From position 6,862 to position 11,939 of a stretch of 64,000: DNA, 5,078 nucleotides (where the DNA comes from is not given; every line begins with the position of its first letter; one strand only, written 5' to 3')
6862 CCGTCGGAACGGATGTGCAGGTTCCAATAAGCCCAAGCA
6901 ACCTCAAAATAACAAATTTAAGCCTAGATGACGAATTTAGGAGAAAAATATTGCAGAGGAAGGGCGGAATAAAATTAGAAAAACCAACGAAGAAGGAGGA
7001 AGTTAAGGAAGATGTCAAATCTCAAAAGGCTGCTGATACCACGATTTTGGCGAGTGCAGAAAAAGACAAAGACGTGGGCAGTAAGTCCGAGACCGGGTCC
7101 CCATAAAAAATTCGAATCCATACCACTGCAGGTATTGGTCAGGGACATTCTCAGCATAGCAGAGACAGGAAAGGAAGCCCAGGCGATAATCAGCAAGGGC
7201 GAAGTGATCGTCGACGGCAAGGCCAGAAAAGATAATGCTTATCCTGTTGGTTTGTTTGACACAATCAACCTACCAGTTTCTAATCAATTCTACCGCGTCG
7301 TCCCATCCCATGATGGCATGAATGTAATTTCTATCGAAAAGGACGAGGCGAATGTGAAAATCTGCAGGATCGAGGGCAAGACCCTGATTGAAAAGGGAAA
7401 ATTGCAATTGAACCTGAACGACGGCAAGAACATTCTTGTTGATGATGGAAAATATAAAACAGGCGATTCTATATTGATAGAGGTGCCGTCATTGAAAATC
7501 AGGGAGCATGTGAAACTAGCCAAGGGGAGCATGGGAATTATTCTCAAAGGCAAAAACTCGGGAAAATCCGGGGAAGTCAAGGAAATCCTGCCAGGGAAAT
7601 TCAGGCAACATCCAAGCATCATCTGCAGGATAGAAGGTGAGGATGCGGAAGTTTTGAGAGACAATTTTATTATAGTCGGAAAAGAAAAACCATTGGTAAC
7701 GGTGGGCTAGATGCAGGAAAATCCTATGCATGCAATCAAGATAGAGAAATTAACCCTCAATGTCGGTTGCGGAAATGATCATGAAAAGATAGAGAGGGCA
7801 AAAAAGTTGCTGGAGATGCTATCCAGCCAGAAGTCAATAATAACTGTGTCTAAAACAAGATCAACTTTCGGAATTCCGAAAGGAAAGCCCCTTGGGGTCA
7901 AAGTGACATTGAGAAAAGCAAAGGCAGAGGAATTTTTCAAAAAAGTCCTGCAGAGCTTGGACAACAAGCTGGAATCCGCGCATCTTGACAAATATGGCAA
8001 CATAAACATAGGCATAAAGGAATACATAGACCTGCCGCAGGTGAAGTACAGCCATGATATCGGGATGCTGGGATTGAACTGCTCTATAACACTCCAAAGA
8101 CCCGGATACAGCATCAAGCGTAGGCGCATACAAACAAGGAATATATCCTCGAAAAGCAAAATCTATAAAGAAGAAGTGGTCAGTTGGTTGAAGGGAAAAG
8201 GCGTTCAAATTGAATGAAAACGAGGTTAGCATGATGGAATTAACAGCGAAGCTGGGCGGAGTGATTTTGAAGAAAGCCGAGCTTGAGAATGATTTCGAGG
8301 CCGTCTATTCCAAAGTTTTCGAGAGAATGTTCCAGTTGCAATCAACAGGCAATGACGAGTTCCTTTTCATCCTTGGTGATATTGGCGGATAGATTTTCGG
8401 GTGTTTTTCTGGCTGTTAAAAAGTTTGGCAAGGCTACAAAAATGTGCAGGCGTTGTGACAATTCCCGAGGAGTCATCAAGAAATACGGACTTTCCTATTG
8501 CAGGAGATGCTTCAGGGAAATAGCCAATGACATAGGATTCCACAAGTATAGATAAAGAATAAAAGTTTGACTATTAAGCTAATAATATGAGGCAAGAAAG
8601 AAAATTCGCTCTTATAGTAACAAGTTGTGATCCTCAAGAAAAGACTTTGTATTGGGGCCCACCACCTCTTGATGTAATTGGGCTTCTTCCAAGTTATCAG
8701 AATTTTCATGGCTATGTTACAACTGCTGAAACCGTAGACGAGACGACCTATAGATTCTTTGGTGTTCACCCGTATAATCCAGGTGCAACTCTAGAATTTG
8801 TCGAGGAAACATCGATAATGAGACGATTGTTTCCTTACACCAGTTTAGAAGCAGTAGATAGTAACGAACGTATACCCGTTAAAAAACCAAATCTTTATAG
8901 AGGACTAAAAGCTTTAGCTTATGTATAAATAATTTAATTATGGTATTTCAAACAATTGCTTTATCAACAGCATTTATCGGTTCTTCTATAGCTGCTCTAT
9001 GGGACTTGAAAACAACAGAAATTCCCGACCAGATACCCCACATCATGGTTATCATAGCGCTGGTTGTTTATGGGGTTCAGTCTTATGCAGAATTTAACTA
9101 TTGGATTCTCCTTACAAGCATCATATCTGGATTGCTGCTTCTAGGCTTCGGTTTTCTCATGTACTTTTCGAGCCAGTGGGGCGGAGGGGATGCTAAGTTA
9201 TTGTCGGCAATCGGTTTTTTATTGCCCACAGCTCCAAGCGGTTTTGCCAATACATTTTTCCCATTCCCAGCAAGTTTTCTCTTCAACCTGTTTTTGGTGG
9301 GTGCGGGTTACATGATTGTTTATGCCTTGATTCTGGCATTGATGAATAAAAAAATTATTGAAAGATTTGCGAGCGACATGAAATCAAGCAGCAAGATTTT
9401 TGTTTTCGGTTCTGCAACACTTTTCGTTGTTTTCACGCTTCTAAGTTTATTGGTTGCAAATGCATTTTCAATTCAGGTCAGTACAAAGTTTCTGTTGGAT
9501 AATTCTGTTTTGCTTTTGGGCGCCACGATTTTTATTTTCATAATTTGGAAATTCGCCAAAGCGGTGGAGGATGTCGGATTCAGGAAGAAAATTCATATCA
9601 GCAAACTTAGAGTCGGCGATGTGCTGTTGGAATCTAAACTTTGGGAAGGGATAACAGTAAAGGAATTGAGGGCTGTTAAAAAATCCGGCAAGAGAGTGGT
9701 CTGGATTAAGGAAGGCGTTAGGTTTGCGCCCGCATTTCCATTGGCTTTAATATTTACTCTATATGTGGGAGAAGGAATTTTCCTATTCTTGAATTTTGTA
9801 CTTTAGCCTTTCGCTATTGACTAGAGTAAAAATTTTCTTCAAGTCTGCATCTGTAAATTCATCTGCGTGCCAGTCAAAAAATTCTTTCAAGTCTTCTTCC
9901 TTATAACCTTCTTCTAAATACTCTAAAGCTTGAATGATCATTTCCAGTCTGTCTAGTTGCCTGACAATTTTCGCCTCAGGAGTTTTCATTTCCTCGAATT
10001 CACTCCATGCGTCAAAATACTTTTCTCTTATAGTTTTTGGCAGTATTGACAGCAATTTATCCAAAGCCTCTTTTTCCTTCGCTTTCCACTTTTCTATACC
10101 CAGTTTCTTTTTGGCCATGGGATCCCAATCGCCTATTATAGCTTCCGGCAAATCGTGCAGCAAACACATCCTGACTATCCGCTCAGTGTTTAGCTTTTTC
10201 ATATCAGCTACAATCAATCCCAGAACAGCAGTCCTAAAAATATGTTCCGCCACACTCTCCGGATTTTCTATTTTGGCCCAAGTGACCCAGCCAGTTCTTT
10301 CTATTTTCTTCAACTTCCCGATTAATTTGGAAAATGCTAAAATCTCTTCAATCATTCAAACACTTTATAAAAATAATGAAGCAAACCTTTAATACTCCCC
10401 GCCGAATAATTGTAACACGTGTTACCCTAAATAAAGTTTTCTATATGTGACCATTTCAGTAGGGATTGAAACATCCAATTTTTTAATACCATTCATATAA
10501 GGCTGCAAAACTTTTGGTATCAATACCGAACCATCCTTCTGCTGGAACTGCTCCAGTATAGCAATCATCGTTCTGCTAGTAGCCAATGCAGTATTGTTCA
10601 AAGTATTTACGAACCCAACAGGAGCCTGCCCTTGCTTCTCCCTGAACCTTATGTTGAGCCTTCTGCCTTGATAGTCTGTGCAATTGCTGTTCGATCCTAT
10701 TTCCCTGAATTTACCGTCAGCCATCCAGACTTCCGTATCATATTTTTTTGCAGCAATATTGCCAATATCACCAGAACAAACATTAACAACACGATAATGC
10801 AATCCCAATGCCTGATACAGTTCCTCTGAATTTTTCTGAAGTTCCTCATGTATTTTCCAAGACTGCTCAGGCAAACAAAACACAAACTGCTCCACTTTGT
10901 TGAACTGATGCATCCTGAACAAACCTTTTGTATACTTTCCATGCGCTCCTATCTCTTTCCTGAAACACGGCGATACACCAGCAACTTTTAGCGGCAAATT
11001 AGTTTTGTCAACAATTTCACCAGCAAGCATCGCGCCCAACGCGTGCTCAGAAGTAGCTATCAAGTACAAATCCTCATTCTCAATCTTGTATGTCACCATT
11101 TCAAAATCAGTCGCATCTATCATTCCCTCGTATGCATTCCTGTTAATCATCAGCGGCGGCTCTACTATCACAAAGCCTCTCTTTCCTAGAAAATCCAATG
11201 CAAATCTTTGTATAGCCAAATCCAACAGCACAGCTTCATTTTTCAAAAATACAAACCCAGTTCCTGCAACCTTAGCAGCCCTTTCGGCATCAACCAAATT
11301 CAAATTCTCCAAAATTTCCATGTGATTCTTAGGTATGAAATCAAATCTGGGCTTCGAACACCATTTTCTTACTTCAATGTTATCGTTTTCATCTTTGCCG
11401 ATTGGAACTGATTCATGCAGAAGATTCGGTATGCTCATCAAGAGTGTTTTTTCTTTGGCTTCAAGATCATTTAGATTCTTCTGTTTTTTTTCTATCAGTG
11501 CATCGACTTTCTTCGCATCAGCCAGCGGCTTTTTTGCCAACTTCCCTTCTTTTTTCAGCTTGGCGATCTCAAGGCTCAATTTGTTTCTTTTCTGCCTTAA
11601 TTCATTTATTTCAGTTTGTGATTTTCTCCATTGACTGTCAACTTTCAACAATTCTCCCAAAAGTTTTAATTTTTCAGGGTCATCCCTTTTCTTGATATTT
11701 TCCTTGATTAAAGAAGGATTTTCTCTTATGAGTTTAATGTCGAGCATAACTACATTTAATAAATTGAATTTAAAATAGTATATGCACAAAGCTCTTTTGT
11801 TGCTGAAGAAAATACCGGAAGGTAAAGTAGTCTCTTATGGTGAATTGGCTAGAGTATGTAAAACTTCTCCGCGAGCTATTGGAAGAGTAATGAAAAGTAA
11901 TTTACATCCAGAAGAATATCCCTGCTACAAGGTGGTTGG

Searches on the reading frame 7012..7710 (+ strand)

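Call 55: search_protein_families(library=pfam, proteins=[window:7012-7710:+], max_evalue=0.001)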
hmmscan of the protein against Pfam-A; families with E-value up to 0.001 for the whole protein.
window:7012-7710:+ (232 aa): 3 families
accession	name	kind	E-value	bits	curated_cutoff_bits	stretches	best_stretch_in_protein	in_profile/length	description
PF00900.26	Ribosomal_S4e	-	4e-23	81.4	25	1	91-163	2-75/75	Ribosomal family S4e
PF08071.17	RS4NT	-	2.5e-10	40.6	27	1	4-33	7-36/37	RS4NT (NUC023) domain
PF01479.30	S4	-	8.4e-07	29.1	22.8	1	39-85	3-48/48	S4 domain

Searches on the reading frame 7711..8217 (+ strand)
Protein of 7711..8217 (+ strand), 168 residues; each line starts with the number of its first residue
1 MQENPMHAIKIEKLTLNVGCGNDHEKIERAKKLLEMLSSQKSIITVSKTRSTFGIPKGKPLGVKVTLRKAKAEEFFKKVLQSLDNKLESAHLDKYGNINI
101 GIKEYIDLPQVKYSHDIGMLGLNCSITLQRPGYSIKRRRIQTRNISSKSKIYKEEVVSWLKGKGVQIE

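Call 55: search_protein_families(library=pfam, proteins=[window:7711-8217:+], max_evalue=0.001)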
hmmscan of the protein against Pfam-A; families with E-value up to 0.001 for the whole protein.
window:7711-8217:+ (168 aa): 2 families
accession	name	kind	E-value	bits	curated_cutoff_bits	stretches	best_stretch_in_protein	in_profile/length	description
PF00673.26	Ribosomal_L5_C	-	6.1e-16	58.8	27.8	1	60-135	1-79/94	ribosomal L5P family C-terminus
PF00281.24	Ribosomal_L5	-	1.9e-10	41.3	34.9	1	4-49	1-49/57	Ribosomal protein L5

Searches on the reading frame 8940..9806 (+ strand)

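Call 55: search_protein_families(library=pfam, proteins=[window:8940-9806:+], max_evalue=0.001)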
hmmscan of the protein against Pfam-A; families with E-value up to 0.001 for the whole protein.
window:8940-9806:+ (288 aa): 1 family
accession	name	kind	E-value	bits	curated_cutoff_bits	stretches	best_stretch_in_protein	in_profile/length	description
PF01478.23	Peptidase_A24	-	7.6e-12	46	26.5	1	14-125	6-103/104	Type IV leader peptidase family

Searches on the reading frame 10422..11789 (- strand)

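Call 55: search_protein_families(library=pfam, proteins=[window:10422-11789:-], max_evalue=0.001)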
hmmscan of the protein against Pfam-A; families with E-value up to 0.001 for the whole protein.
window:10422-11789:- (455 aa): 3 families
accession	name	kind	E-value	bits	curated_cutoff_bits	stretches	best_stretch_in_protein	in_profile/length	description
PF00587.30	tRNA-synt_2b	-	5.4e-39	134.5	29.3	1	236-415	5-179/179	tRNA synthetase class II core domain (G, H, P, S and T)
PF02403.27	Seryl_tRNA_N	-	1.7e-22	80.1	28.2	1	15-123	1-107/108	Seryl-tRNA synthetase N-terminal domain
PF01749.26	IBB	-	0.00083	20.2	23.8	0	55-120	6-69/89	Importin beta binding domain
